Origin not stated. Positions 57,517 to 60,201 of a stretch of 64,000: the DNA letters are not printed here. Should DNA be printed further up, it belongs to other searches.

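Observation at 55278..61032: Atypical glycyl radical enzyme operon with a sedoheptulokinase-like kinase: candidate new radical sugar-phosphate pathway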

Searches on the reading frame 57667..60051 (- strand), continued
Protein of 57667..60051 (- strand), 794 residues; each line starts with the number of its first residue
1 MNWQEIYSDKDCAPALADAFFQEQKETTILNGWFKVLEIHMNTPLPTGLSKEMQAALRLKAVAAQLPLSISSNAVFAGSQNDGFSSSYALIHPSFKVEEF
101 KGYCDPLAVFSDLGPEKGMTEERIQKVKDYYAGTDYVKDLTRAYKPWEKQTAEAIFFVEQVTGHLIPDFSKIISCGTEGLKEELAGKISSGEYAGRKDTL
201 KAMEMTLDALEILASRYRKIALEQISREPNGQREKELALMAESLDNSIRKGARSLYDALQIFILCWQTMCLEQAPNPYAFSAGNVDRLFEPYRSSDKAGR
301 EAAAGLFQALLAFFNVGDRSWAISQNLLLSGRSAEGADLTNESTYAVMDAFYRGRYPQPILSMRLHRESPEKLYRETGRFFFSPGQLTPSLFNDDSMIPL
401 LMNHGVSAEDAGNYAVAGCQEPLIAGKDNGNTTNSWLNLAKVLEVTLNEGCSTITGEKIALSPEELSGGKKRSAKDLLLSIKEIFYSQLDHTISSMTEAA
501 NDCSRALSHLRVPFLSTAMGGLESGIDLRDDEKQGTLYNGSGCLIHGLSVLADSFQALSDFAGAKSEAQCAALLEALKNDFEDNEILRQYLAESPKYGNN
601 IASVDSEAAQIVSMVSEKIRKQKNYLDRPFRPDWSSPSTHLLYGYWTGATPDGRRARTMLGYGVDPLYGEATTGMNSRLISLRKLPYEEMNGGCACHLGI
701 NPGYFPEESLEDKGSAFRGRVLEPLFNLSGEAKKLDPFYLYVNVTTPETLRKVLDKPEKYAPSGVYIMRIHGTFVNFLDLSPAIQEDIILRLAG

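Call 48: search_protein_families(library=ncbifam, proteins=[L049:12357-13835:+, L019:15601-17112:+, L025:2700-4208:+, L002:6011-7552:+, L002:7549-9018:+, L030:13510-15003:+, L036:4551-6893:+, L019:14908-15585:+, L052:6499-7596:+, L036:3361-4434:-], max_evalue=1e-10)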
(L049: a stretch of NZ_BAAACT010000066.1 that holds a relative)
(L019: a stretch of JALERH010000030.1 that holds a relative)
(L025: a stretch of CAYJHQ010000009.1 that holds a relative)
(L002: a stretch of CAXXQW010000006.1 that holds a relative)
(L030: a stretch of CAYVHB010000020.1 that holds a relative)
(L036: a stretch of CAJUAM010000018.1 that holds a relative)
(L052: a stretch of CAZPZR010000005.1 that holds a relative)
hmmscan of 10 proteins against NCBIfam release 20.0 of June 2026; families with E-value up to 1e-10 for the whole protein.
L049:12357-13835:+ (492 aa): 12 families
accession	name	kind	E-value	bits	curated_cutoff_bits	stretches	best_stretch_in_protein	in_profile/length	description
TIGR01312.1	XylB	equivalog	2.3e-138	461.8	380.25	1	5-485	1-480/481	xylulokinase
NF011601.0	PRK15027.1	equivalog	5.9e-86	288.8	912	1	4-488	2-479/484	xylulokinase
TIGR01314.1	gntK_FGGY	equivalog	4.1e-79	266.4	648.55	1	3-484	1-489/505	gluconokinase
NF008187.0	PRK10939.1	equivalog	1.5e-60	205.3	528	1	1-491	3-506/521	autoinducer-2 kinase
TIGR01311.1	glycerol_kin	equivalog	8.8e-51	172.7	590.35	1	3-452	2-459/496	glycerol kinase GlpK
NF003154.0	PRK04123.1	equivalog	2.5e-45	155.2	428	2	314-485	362-534/554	ribulokinase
NF000756.0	PRK00047.1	subfamily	5.7e-42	143.6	498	1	2-451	5-460/502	glycerol kinase GlpK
TIGR01234.1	L-ribulokinase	equivalog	1.1e-38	133.4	583.25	2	316-485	357-527/536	ribulokinase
TIGR01315.1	5C_CHO_kinase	subfamily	7.1e-37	127.3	408.7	2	307-488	357-537/541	FGGY family pentulose kinase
TIGR02628.1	fuculo_kin_coli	equivalog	1.5e-25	90.1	470.9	1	86-452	85-451/465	L-fuculokinase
TIGR02627.1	rhamnulo_kin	equivalog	8.4e-17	60.9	527.95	1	36-435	36-427/454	rhamnulokinase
NF007925.0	PRK10640.1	equivalog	1.6e-14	53.2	639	1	2-424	4-423/489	rhamnulokinase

L019:15601-17112:+ (503 aa): 12 families
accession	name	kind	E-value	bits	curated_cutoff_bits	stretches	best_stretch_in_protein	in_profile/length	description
TIGR01312.1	XylB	equivalog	6.1e-116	387.8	380.25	1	9-493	4-481/481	xylulokinase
TIGR01314.1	gntK_FGGY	equivalog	6.2e-103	345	648.55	1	4-500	1-498/505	gluconokinase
NF011601.0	PRK15027.1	equivalog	1.1e-77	261.5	912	1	7-498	4-482/484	xylulokinase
NF008187.0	PRK10939.1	equivalog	2.2e-66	224.6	528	1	2-495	3-503/521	autoinducer-2 kinase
TIGR01311.1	glycerol_kin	equivalog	6e-63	212.9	590.35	1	3-467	1-465/496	glycerol kinase GlpK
NF000756.0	PRK00047.1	subfamily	2.1e-57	194.5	498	1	3-484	5-484/502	glycerol kinase GlpK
TIGR02628.1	fuculo_kin_coli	equivalog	6.7e-42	144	470.9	1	52-466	52-456/465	L-fuculokinase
NF003154.0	PRK04123.1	equivalog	3.2e-40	138.4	428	1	3-491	4-533/554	ribulokinase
TIGR01315.1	5C_CHO_kinase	subfamily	2.2e-38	132.3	408.7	1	8-491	5-533/541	FGGY family pentulose kinase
TIGR01234.1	L-ribulokinase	equivalog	9.7e-28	97.2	583.25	1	44-463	54-496/536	ribulokinase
TIGR02627.1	rhamnulo_kin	equivalog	5.5e-20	71.4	527.95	1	84-271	81-263/454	rhamnulokinase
NF007925.0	PRK10640.1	equivalog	2.1e-18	66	639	1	83-276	86-274/489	rhamnulokinase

L025:2700-4208:+ (502 aa): 12 families
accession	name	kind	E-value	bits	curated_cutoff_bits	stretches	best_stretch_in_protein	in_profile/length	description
TIGR01312.1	XylB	equivalog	2.3e-120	402.4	380.25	1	6-494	1-481/481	xylulokinase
TIGR01314.1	gntK_FGGY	equivalog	1.9e-90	303.8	648.55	1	5-499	2-496/505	gluconokinase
NF011601.0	PRK15027.1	equivalog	1.1e-79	268.2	912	1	5-500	2-483/484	xylulokinase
NF008187.0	PRK10939.1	equivalog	6.4e-72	242.8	528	1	3-496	4-503/521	autoinducer-2 kinase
TIGR01311.1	glycerol_kin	equivalog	7.5e-62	209.2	590.35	1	4-484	2-482/496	glycerol kinase GlpK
TIGR01315.1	5C_CHO_kinase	subfamily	7.7e-59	199.8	408.7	1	5-496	2-537/541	FGGY family pentulose kinase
NF000756.0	PRK00047.1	subfamily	2.5e-57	194.3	498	1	3-484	5-483/502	glycerol kinase GlpK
NF003154.0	PRK04123.1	equivalog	6.7e-54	183.5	428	1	3-497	4-538/554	ribulokinase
TIGR01234.1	L-ribulokinase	equivalog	3e-40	138.5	583.25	1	6-495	4-529/536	ribulokinase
TIGR02628.1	fuculo_kin_coli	equivalog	4.3e-34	118.2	470.9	1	6-471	4-461/465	L-fuculokinase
TIGR02627.1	rhamnulo_kin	equivalog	6.9e-19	67.7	527.95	1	44-226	37-221/454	rhamnulokinase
NF007925.0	PRK10640.1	equivalog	5.2e-14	51.5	639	1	52-222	51-223/489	rhamnulokinase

L002:6011-7552:+ (513 aa): 12 families
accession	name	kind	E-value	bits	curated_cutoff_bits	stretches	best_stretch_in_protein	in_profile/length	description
TIGR01312.1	XylB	equivalog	4.1e-101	338.9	380.25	1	6-493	1-481/481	xylulokinase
TIGR01314.1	gntK_FGGY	equivalog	5.9e-75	252.7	648.55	1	4-503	1-501/505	gluconokinase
TIGR01311.1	glycerol_kin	equivalog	4.3e-68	229.8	590.35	1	4-488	2-486/496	glycerol kinase GlpK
NF000756.0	PRK00047.1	subfamily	1.1e-62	212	498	1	3-493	5-492/502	glycerol kinase GlpK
NF011601.0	PRK15027.1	equivalog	2.5e-61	207.5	912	1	5-494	2-478/484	xylulokinase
NF008187.0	PRK10939.1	equivalog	8.8e-49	166.5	528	1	3-496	4-504/521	autoinducer-2 kinase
TIGR01315.1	5C_CHO_kinase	subfamily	1.5e-37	129.5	408.7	2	333-496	371-538/541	FGGY family pentulose kinase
NF003154.0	PRK04123.1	equivalog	6.3e-37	127.5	428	1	4-505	5-548/554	ribulokinase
TIGR02628.1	fuculo_kin_coli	equivalog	8.5e-35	120.6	470.9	1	70-473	68-464/465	L-fuculokinase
TIGR01234.1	L-ribulokinase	equivalog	6.1e-30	104.5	583.25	1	109-493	133-528/536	ribulokinase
TIGR02627.1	rhamnulo_kin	equivalog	5.8e-18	64.7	527.95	1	75-270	70-260/454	rhamnulokinase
NF007925.0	PRK10640.1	equivalog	2.2e-17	62.7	639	1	71-272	72-268/489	rhamnulokinase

L002:7549-9018:+ (489 aa): 10 families
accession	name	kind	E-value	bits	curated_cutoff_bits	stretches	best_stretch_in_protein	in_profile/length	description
TIGR01312.1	XylB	equivalog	8.2e-85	285.1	380.25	1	10-478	4-479/481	xylulokinase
NF011601.0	PRK15027.1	equivalog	1.1e-41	142.8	912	1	6-478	2-475/484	xylulokinase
TIGR01314.1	gntK_FGGY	equivalog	1.1e-34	119.8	648.55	1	5-481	1-492/505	gluconokinase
TIGR01311.1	glycerol_kin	equivalog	1.9e-29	102.4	590.35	2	5-228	2-235/496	glycerol kinase GlpK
NF008187.0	PRK10939.1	equivalog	1.5e-27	96.4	528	1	4-480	4-501/521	autoinducer-2 kinase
NF000756.0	PRK00047.1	subfamily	1.1e-22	80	498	1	3-431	4-445/502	glycerol kinase GlpK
TIGR02628.1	fuculo_kin_coli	equivalog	8.9e-18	64.5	470.9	1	10-458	7-462/465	L-fuculokinase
NF003154.0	PRK04123.1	equivalog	1.4e-16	60.3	428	1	137-481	166-536/554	ribulokinase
TIGR01315.1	5C_CHO_kinase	subfamily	1.5e-13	50.4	408.7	0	328-479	376-534/541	FGGY family pentulose kinase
TIGR01234.1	L-ribulokinase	equivalog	1e-12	47.7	583.25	1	143-483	169-531/536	ribulokinase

L030:13510-15003:+ (497 aa): 12 families
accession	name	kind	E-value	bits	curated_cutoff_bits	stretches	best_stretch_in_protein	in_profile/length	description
TIGR01312.1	XylB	equivalog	3e-142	474.5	380.25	1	10-490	1-480/481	xylulokinase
TIGR01314.1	gntK_FGGY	equivalog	1.3e-84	284.5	648.55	1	8-486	1-486/505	gluconokinase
NF011601.0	PRK15027.1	equivalog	1.7e-78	264.2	912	1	10-493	3-479/484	xylulokinase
NF008187.0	PRK10939.1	equivalog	5.9e-69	233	528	1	5-496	2-506/521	autoinducer-2 kinase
TIGR01311.1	glycerol_kin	equivalog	4e-62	210.2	590.35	1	8-477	2-478/496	glycerol kinase GlpK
NF000756.0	PRK00047.1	subfamily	9.8e-55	185.7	498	1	5-468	3-475/502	glycerol kinase GlpK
NF003154.0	PRK04123.1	equivalog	6.5e-44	150.6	428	2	323-491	366-535/554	ribulokinase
TIGR02628.1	fuculo_kin_coli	equivalog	9.4e-38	130.3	470.9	1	12-462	6-456/465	L-fuculokinase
TIGR01315.1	5C_CHO_kinase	subfamily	4.7e-36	124.6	408.7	2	9-206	2-208/541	FGGY family pentulose kinase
TIGR01234.1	L-ribulokinase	equivalog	6.3e-33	114.3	583.25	1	329-490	365-527/536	ribulokinase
TIGR02627.1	rhamnulo_kin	equivalog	1.4e-16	60.2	527.95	1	46-224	41-215/454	rhamnulokinase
NF007925.0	PRK10640.1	equivalog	7.5e-16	57.6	639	1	45-223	46-220/489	rhamnulokinase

L036:4551-6893:+ (780 aa): 11 families
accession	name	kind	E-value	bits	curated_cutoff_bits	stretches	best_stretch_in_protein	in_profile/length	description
TIGR01774.1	PFL2-3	subfamily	2e-103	347.2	678.2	1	36-778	24-782/786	formate C-acetyltransferase/glycerol dehydratase family glycyl radical enzyme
NF048009.1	SfplDhtHpfGKleb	equivalog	1.6e-83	281.2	1000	1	35-778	45-820/824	(2S)-3-sulfopropanediol dehydratase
NF048011.1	SfplDhtHpsGDes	equivalog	3.5e-83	280.3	1000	1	12-778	24-817/821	(2S)-3-sulfopropanediol dehydratase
NF043068.1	glycl_HYPD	equivalog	2.1e-72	244.4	1100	1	117-778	104-780/784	trans-4-hydroxy-L-proline dehydratase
TIGR04394.1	choline_CutC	equivalog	1.9e-70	238.4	1050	1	37-779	24-785/789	choline trimethylamine-lyase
NF007437.0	PRK09983.1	equivalog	6.5e-69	232.8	1109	1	36-778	23-761/765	formate C-acetyltransferase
NF033715.1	glycyl_HPDL_Lrg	equivalog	4.8e-53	180.2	1150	2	585-778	704-897/901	4-hydroxyphenylacetate decarboxylase large subunit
NF033718.1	indole_decarb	equivalog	2.1e-49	168.5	1100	2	584-778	670-864/868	indoleacetate decarboxylase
TIGR01255.1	pyr_form_ly_1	equivalog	4.3e-25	88.3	994.2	1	445-779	422-740/744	formate C-acetyltransferase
NF038360.1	rad_fix_GrcA3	exception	1.7e-13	50.4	158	1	715-779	10-74/78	autonomous glycyl radical cofactor GrcA3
NF008341.1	PRK11127.1-1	equivalog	8.7e-13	48.1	145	1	723-779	20-76/80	autonomous glycyl radical cofactor GrcA2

L019:14908-15585:+ (225 aa): 5 families
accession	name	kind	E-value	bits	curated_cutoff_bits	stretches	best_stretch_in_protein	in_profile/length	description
NF009299.0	PRK12656.1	equivalog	1.7e-78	263.2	214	1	3-222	1-222/222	fructose-6-phosphate aldolase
NF009296.0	PRK12653.1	subfamily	2.1e-60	204.2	306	1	3-221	1-219/220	fructose-6-phosphate aldolase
TIGR00875.1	fsa_talC_mipB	equivalog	2.7e-57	193.6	245.95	1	3-215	1-211/213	fructose-6-phosphate aldolase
TIGR02134.1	transald_staph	equivalog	2.8e-17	63.2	281.95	1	1-197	4-207/236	transaldolase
TIGR00874.1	talAB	equivalog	2e-13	50.4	396.2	1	84-199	127-253/317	transaldolase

L052:6499-7596:+ (365 aa): 21 families
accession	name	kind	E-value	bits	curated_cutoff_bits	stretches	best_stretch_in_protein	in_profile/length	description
NF007642.0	PRK10309.1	equivalog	7e-93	311.6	550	1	17-361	1-344/347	galactitol-1-phosphate 5-dehydrogenase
NF003808.0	PRK05396.1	equivalog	6.5e-59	199.5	380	1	23-351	8-330/341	L-threonine 3-dehydrogenase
NF041097.1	keto_inos_dh_IolM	equivalog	4.9e-54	183.5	450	1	11-351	23-379/389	scyllo-inosose 3-dehydrogenase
TIGR00692.1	tdh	equivalog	7.4e-53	179.7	458.35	1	27-352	10-331/340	L-threonine 3-dehydrogenase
NF007489.0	PRK10083.1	equivalog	1.3e-42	146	376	1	17-362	1-336/339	Zn-dependent oxidoreductase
NF007375.0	PRK09880.1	equivalog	2.8e-41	141.4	469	1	17-302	5-290/344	L-idonate 5-dehydrogenase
TIGR03451.1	mycoS_dep_FDH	equivalog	9.9e-41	139.7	512.9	1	27-351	13-348/358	S-(hydroxymethyl)mycothiol dehydrogenase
TIGR02818.1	adh_III_F_hyde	equivalog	3.2e-39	135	543.95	2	130-350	138-357/368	S-(hydroxymethyl)glutathione dehydrogenase/class III alcohol dehydrogenase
TIGR03989.1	Rxyl_3153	subfamily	4.7e-39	134.7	440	2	129-357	138-366/370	NDMA-dependent alcohol dehydrogenase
NF010344.0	PRK13771.1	subfamily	2.3e-38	132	349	1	17-275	1-255/334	putative alcohol dehydrogenase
NF006940.0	PRK09422.1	equivalog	9.5e-34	116.9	344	1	17-285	1-270/338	alcohol dehydrogenase AdhP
NF041172.1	AcrlCoa_red_Thmprot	equivalog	1.4e-30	106.4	500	1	17-275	1-256/334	acryloyl-CoA reductase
TIGR03366.1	HpnZ_proposed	hypoth_equivalog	6e-29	101.2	328.1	1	38-300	3-277/315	putative phosphonate catabolism associated alcohol dehydrogenase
TIGR02824.1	quinone_pig3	subfamily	3.1e-25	88.9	296.8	1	130-360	92-322/325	putative NAD(P)H quinone oxidoreductase, PIG3 family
NF047908.1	AldhRedAhr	equivalog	3.5e-25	88.6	470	1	23-285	11-270/335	NADPH-dependent aldehyde reductase Ahr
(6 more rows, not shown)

L036:3361-4434:- (357 aa): 17 families
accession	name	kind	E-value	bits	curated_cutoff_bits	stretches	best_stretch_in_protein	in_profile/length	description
NF047341.1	lactose_RbsR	equivalog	7e-53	180.1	382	1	32-345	4-318/331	ribose utilization transcriptional repressor RbsR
NF051853.1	TransRegUriRCory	equivalog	6.4e-46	157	550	1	32-342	2-311/327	transcriptional regulator UriR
NF007979.0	PRK10703.1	equivalog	1.6e-42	145.8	501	1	30-347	1-323/341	HTH-type transcriptional repressor PurR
TIGR01481.1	ccpA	equivalog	2.5e-42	145.5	442.35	1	32-343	4-317/330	catabolite control protein A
NF007743.0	PRK10423.1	equivalog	3.5e-42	144.7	531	1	30-345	1-320/330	ribose operon transcriptional repressor RbsR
TIGR02417.1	fruct_sucro_rep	subfamily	1.4e-41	142.9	389.55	1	32-264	1-235/327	D-fructose-responsive transcription factor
NF007449.0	PRK10014.1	subfamily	8.3e-40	136.9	310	1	31-348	7-337/342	Mal regulon transcriptional regulator MalI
NF008452.0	PRK11303.1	equivalog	7e-38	130.6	385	1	32-263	2-235/332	catabolite repressor/activator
NF008002.0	PRK10727.1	equivalog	2.4e-37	128.8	557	1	30-300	1-274/341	HTH-type transcriptional regulator GalR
NF007706.0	PRK10401.1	equivalog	2.4e-35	122.5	555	1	30-300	1-274/346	HTH-type transcriptional regulator GalS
NF008269.0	PRK11041.1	equivalog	8.8e-34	117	436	1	28-336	7-318/342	DNA-binding transcriptional regulator CytR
NF052440.1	TransRegGNTRPSEAE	equivalog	5.6e-33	114.4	400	1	30-342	5-320/333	HTH-type transcriptional regulator GntR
NF007075.0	PRK09526.1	subfamily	6.8e-29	100.9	340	1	31-344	6-321/358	LacI family DNA-binding transcriptional regulator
NF047913.1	TransRegIdnR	equivalog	8.5e-26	91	500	1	32-344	7-320/331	DNA-binding transcriptional regulator IdnR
TIGR02405.1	trehalos_R_Ecol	equivalog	2.2e-24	86.3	357.35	1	32-344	3-307/311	trehalose operon repressor TreR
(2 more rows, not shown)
